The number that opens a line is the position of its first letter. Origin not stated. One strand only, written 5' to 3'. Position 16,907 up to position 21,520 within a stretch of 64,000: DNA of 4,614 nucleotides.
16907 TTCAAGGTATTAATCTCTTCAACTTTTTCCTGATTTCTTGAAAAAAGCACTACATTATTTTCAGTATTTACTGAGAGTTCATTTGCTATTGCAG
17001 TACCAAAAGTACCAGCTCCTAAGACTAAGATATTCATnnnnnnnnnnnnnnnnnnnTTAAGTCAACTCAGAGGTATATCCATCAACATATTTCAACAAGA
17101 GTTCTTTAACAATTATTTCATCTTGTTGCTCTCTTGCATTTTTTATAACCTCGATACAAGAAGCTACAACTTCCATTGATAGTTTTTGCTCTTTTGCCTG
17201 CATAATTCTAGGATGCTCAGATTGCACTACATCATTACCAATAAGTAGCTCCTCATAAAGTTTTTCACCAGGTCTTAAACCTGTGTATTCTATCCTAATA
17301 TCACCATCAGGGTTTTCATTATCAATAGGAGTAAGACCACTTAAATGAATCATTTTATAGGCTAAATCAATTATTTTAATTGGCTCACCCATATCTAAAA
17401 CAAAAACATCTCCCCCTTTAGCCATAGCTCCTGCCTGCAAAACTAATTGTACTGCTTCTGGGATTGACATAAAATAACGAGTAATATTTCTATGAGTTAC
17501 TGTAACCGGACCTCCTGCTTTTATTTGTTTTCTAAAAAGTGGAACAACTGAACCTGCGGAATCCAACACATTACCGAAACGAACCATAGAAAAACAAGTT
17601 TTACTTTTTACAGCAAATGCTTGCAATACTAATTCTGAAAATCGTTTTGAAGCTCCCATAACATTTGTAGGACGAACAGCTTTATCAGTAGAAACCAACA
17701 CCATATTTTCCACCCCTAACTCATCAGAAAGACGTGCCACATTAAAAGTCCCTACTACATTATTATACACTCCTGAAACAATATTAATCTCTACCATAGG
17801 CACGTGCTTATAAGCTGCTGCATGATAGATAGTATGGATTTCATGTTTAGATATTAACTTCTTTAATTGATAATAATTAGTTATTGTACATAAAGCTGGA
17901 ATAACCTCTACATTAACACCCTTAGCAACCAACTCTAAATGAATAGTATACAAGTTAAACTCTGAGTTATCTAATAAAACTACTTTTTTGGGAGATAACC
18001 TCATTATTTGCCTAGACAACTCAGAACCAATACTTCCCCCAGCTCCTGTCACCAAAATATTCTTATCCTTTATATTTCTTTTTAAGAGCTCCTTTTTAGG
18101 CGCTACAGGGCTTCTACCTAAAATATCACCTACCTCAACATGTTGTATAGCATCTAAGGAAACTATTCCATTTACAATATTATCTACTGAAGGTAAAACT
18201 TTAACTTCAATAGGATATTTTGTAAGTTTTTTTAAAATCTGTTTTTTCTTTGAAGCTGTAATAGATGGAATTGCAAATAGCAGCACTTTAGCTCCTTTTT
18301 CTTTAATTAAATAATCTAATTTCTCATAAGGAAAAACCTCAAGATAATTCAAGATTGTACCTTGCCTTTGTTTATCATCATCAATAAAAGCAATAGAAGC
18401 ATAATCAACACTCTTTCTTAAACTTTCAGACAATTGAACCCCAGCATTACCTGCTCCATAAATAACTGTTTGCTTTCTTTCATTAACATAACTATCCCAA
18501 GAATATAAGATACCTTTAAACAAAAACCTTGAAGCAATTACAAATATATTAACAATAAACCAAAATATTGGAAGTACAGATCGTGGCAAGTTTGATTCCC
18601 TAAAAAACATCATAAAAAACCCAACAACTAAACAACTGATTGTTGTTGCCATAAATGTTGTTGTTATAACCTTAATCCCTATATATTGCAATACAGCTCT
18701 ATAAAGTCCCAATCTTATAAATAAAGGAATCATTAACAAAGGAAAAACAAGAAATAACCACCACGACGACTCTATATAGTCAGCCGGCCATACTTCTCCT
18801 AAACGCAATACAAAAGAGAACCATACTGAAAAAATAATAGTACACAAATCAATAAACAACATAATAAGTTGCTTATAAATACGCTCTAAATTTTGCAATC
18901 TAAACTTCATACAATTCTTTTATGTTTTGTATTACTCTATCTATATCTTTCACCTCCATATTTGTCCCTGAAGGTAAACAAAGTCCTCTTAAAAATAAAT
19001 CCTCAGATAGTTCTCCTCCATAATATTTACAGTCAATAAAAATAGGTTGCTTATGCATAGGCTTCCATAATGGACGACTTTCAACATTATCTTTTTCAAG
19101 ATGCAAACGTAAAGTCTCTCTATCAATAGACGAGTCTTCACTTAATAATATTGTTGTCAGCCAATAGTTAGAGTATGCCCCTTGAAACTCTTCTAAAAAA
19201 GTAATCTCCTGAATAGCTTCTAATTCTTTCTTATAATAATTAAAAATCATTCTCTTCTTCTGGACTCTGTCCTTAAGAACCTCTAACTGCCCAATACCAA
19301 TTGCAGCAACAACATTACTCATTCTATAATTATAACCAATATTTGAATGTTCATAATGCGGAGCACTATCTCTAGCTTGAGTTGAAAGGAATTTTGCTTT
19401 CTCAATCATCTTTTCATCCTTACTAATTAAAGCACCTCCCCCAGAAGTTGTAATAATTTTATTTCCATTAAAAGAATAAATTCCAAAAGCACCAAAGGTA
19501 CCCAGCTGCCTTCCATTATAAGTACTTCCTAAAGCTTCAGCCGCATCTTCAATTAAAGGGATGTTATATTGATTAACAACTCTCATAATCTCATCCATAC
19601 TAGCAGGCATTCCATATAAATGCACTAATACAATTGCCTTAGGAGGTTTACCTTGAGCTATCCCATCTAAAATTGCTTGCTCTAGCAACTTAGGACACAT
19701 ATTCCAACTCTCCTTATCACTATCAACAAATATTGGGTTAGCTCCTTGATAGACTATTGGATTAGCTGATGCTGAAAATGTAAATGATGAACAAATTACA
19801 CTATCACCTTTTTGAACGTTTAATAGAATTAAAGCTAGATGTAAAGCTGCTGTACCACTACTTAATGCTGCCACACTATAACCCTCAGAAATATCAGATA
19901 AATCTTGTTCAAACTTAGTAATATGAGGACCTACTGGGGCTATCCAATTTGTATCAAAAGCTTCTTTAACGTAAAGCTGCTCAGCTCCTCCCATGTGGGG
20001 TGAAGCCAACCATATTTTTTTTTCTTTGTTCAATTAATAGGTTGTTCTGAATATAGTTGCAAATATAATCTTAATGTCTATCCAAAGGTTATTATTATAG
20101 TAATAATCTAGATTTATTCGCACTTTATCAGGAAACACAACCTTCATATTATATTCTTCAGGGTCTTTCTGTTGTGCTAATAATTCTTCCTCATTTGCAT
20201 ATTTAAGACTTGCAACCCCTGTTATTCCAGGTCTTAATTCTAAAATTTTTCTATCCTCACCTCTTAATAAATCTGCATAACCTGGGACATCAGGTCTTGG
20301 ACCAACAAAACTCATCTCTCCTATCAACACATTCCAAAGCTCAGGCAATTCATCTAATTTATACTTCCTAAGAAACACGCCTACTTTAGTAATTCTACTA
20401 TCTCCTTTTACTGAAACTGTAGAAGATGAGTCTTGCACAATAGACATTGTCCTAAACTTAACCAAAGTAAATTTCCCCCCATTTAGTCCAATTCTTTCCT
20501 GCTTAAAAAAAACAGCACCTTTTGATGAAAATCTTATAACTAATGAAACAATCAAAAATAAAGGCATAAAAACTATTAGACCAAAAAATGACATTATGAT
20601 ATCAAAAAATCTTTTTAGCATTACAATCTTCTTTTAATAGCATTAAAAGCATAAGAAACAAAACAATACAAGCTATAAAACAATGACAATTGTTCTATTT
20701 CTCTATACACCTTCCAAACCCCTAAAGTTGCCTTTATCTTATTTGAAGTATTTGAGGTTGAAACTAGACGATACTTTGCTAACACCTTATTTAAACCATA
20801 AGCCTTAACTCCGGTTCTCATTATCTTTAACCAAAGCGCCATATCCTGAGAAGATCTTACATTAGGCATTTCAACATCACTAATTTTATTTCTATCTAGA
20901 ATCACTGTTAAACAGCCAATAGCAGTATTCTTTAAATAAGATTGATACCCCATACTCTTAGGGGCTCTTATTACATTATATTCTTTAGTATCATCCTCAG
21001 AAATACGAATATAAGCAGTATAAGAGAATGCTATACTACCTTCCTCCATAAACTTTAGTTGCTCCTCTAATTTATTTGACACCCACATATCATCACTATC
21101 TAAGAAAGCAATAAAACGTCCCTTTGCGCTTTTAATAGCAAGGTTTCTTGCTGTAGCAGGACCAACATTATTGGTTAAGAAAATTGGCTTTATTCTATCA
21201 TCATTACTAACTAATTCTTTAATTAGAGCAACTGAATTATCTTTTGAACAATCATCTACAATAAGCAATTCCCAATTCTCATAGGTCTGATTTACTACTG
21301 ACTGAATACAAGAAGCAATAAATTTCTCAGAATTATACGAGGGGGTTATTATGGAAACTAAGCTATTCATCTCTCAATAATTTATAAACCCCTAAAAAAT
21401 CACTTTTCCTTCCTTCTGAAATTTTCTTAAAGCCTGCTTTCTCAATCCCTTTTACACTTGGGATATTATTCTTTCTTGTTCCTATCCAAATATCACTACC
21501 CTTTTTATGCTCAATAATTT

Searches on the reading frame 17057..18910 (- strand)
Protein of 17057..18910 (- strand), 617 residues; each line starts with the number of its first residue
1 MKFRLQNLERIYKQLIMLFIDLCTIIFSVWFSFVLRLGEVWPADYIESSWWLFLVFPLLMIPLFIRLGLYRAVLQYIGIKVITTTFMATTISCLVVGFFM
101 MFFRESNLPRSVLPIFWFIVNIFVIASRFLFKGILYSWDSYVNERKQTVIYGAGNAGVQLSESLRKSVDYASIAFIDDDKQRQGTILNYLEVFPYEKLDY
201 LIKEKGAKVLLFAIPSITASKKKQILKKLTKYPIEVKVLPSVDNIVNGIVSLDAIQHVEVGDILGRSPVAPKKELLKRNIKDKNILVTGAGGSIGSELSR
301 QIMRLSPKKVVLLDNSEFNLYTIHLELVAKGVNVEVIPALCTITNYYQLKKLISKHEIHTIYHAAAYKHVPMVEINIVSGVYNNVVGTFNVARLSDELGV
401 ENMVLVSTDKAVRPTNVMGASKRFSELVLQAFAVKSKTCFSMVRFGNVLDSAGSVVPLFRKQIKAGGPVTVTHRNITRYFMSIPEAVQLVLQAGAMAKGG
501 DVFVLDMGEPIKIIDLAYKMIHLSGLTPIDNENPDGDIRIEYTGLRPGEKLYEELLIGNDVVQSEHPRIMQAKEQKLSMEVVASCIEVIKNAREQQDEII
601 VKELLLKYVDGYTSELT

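Call 3: search_protein_families(library=pfam, proteins=[window:17057-18910:-], max_evalue=0.01)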
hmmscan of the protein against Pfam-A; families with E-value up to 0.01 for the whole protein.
window:17057-18910:- (617 aa): 11 families
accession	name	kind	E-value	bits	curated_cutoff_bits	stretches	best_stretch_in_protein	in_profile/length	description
PF02719.21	Polysacc_synt_2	-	3.6e-116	387.9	20.2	1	285-573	1-292/293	Polysaccharide biosynthesis protein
PF01370.27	Epimerase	-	1.7e-17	64.1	20.9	1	285-496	1-227/240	NAD dependent epimerase/dehydratase family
PF16363.11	GDP_Man_Dehyd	-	9.9e-11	42.1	27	1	286-409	1-130/332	GDP-mannose 4,6 dehydratase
PF04321.23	RmlD_sub_bind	-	9.9e-10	38.4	27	1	284-410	2-103/287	RmlD substrate binding domain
PF13727.12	CoA_binding_3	-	1.2e-08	35.6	25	1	82-240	18-175/175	CoA-binding domain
PF01073.25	3Beta_HSD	-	1.5e-05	24.6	22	1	286-414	1-122/280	3-beta hydroxysteroid dehydrogenase/isomerase family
PF00106.31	adh_short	-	4.8e-05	23.3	26.6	1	283-356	1-71/195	short chain dehydrogenase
PF08659.16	KR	-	8.3e-05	23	22.6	1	285-369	3-93/180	KR domain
PF01408.29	GFO_IDH_MocA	-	0.0026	18.9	24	0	148-234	3-87/120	Oxidoreductase family, NAD-binding Rossmann fold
PF07992.20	Pyr_redox_2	-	0.0067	16.3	26.1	0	148-315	3-173/291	Pyridine nucleotide-disulphide oxidoreductase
PF07993.18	NAD_binding_4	-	0.0074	15.9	20.1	0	356-417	87-145/258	Male sterility protein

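Call 4: search_protein_families(library=ncbifam, proteins=[window:17057-18910:-], max_evalue=0.01)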
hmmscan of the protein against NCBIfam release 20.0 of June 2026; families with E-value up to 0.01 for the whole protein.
window:17057-18910:- (617 aa): 41 families (the best 25 are shown)
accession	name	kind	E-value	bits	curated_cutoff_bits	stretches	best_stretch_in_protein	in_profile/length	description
TIGR03589.1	PseB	equivalog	1.9e-45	155.2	407.75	1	281-561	3-267/324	UDP-N-acetylglucosamine 4,6-dehydratase (inverting)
TIGR04130.1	FnlA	equivalog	1.3e-38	132.8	730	1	280-564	2-273/337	UDP-N-acetylglucosamine 4,6-dehydratase/5-epimerase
TIGR03025.1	EPS_sugtrans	subfamily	1e-21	77.7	295.55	1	20-278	2-259/445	exopolysaccharide biosynthesis polyprenyl glycosylphosphotransferase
TIGR03023.1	WcaJ_sugtrans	equivalog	6.2e-20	71.9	410.75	1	19-278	1-264/453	undecaprenyl-phosphate glucose phosphotransferase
TIGR01179.1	galE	equivalog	3.1e-12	46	262.3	1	284-448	1-176/332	UDP-glucose 4-epimerase GalE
TIGR03022.1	WbaP_sugtrans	subfamily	8.2e-12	45.1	403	1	17-251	1-234/456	undecaprenyl-phosphate galactose phosphotransferase WbaP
TIGR04180.1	EDH_00030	hypoth_equivalog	3.6e-09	36.1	475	1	285-410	1-123/297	NAD-dependent 4,6-dehydratase LegB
TIGR01181.1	dTDP_gluc_dehyt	equivalog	3.7e-09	36.1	365.1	1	284-410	1-127/321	dTDP-glucose 4,6-dehydratase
TIGR01214.1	rmlD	equivalog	7.6e-08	31.8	224.05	1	285-409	2-101/285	dTDP-4-dehydrorhamnose reductase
NF007956.0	PRK10675.1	subfamily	1.4e-06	27.7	394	1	284-408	2-124/338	UDP-glucose 4-epimerase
TIGR03013.1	EpsB_2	subfamily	2.3e-06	27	393.35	1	21-173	3-150/443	TIGR03013 family XrtA/PEP-CTERM system glycosyltransferase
TIGR03570.1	NeuD_NnaD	subfamily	2.4e-06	27.3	160.8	1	148-246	2-96/202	NeuD/PglB/VioB family sugar acetyltransferase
NF045894.1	PKS_plus_SDR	equivalog_domain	3.4e-06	24.9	1740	1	282-414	1157-1298/1515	type I polyketide synthase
TIGR02622.1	CDP_4_6_dhtase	equivalog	7.7e-06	25.3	278.45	1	281-420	3-141/352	CDP-glucose 4,6-dehydratase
NF007582.0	PRK10217.1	equivalog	1.3e-05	24.5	698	1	283-391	2-108/355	dTDP-glucose 4,6-dehydratase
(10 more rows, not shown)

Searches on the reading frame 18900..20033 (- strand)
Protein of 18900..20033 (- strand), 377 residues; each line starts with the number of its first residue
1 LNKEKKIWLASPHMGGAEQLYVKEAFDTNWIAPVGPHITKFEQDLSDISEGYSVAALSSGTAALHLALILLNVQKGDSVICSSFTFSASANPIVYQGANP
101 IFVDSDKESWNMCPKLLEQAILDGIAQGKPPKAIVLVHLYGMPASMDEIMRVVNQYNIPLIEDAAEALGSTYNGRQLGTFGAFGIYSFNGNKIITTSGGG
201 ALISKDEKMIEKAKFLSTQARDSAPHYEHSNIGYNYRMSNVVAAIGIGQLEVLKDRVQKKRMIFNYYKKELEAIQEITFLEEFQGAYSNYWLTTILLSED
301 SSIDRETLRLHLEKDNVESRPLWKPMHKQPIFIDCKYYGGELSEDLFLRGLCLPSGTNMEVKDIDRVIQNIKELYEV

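Call 3: search_protein_families(library=pfam, proteins=[window:18900-20033:-], max_evalue=0.01)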
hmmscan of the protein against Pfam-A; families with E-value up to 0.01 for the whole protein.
window:18900-20033:- (377 aa): 4 families
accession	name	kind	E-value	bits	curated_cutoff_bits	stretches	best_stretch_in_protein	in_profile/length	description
PF01041.23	DegT_DnrJ_EryC1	-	3e-96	323.2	19.8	1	16-371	5-359/360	DegT/DnrJ/EryC1/StrS aminotransferase family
PF01212.27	Beta_elim_lyase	-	8.9e-05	22.4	27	1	38-166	34-171/288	Beta-eliminating lyase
PF01053.26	Cys_Met_Meta_PP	-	0.00035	19.7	27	1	36-91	52-106/381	Cys/Met metabolism PLP-dependent enzyme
PF00155.27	Aminotran_1_2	-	0.0019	17.9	19.7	1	56-164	70-186/361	Aminotransferase class I and II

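Call 4: search_protein_families(library=ncbifam, proteins=[window:18900-20033:-], max_evalue=0.01)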
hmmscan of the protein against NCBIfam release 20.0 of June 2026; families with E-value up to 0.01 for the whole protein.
window:18900-20033:- (377 aa): 15 families
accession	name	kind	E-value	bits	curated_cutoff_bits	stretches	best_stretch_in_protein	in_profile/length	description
TIGR04181.1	NHT_00031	hypoth_equivalog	2.3e-122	408.3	420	1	7-356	1-359/359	LegC family aminotransferase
TIGR03588.1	PseC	equivalog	3.3e-73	246.8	423.5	1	23-374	18-379/380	UDP-4-amino-4,6-dideoxy-N-acetyl-beta-L-altrosamine transaminase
NF008687.0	PRK11706.1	equivalog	1.1e-59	202.2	375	1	7-375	2-374/375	dTDP-4-amino-4,6-dideoxygalactose transaminase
NF008658.2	PRK11658.1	equivalog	2.4e-51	174.6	631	1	9-376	7-378/379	UDP-4-amino-4-deoxy-L-arabinose aminotransferase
TIGR04427.1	PLP_DesI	equivalog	8.4e-51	173.3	650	1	18-371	32-379/390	dTDP-4-dehydro-6-deoxyglucose aminotransferase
TIGR02379.1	ECA_wecE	subfamily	1.7e-48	165.3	434.85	1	9-375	4-375/376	dTDP-4-amino-4,6-dideoxy-D-glucose transaminase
NF011936.0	PRK15407.1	equivalog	1.2e-46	159.3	423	2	22-214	52-245/440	lipopolysaccharide biosynthesis protein RfbH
NF005215.0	PRK06702.1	equivalog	0.00012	21.1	709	1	35-90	60-114/432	bifunctional O-acetylhomoserine aminocarboxypropyltransferase/cysteine synthase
TIGR04422.1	PLP_IMCC1989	hypoth_equivalog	0.00028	20.4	75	0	153-216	106-168/315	putative PLP-dependent aminotransferase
NF006810.0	PRK09331.1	subfamily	0.00047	19.1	301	1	36-178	65-212/397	Sep-tRNA:Cys-tRNA synthetase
NF006004.0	PRK08134.1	equivalog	0.0015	17.3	636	1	36-95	64-122/433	O-acetylhomoserine aminocarboxypropyltransferase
NF005588.0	PRK07309.1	equivalog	0.0026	16.7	576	1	61-137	101-173/391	pyridoxal phosphate-dependent aminotransferase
NF006003.0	PRK08133.1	equivalog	0.0052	15.5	522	1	35-89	65-118/396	O-succinylhomoserine sulfhydrylase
TIGR01977.1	am_tr_V_EF2568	hypoth_equivalog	0.0063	15.6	377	1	44-215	55-223/376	cysteine desulfurase family protein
NF004609.0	PRK05939.1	equivalog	0.0078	15.1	555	0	36-88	61-112/412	cystathionine gamma-synthase family protein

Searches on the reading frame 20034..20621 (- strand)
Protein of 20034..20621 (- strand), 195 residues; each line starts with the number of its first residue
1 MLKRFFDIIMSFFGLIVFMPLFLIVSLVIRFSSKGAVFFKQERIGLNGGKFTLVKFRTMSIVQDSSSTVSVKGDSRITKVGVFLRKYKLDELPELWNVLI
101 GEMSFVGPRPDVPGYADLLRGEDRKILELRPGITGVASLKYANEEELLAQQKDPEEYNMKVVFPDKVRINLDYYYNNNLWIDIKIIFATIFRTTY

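Call 3: search_protein_families(library=pfam, proteins=[window:20034-20621:-], max_evalue=0.01)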
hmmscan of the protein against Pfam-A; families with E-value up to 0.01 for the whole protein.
window:20034-20621:- (195 aa): 1 family
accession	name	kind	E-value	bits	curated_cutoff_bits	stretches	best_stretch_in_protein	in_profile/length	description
PF02397.22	Bac_transf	-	4.8e-58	196.1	27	1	3-192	1-176/179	Bacterial sugar transferase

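Call 4: search_protein_families(library=ncbifam, proteins=[window:20034-20621:-], max_evalue=0.01)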
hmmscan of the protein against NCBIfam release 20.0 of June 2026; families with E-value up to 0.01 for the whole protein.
window:20034-20621:- (195 aa): 10 families
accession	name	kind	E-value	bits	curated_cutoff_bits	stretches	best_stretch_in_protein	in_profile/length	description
TIGR03025.1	EPS_sugtrans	subfamily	2.7e-63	214.7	295.55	1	1-192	256-437/445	exopolysaccharide biosynthesis polyprenyl glycosylphosphotransferase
TIGR03023.1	WcaJ_sugtrans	equivalog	3.9e-53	181.3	410.75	1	2-193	262-446/453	undecaprenyl-phosphate glucose phosphotransferase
TIGR03013.1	EpsB_2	subfamily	1.3e-44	153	393.35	1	2-190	254-433/443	TIGR03013 family XrtA/PEP-CTERM system glycosyltransferase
TIGR03022.1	WbaP_sugtrans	subfamily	3.2e-40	138.7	403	2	71-136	343-408/456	undecaprenyl-phosphate galactose phosphotransferase WbaP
NF007518.0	PRK10124.1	equivalog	9.3e-38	130.1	684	1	1-192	272-456/464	undecaprenyl-phosphate glucose phosphotransferase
NF052601.1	undeca_RfbP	equivalog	1.4e-37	129.3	330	2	68-137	126-195/244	undecaprenyl-phosphate galactose phosphotransferase family protein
NF041877.1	EPS_EpsZ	equivalog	3.2e-36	125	800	1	2-137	265-412/459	exopolysaccharide biosynthesis polyisoprenyl-phosphate hexose-1-phosphate transferase EpsZ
NF050817.1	PolSacchBiosHfsE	equivalog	6.6e-33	114.1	750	1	1-190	270-456/467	polysaccharide biosynthesis protein HfsE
NF045514.1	glycotran_HepC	equivalog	1.7e-24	86.3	140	1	2-110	116-211/220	heterocyst development glycosyltransferase HepC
NF011751.0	PRK15204.1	equivalog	2.4e-19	69.3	907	1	2-190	279-466/476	undecaprenyl-phosphate galactose phosphotransferase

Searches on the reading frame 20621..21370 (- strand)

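Call 9: search_protein_families(library=pfam, proteins=[window:20621-21370:-], max_evalue=0.001)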
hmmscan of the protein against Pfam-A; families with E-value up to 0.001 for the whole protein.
window:20621-21370:- (249 aa): 3 families
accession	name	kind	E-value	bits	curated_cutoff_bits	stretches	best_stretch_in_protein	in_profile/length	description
PF00535.33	Glycos_transf_2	-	3.5e-39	134.8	23.3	1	6-146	1-141/168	Glycosyl transferase family 2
PF10111.15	Glyco_tranf_2_2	-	7.3e-12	45.8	27.3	1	6-112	1-110/276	Glycosyltransferase like family 2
PF13641.12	Glyco_tranf_2_3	-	6.2e-09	36.7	27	1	5-109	3-112/230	Glycosyltransferase like family 2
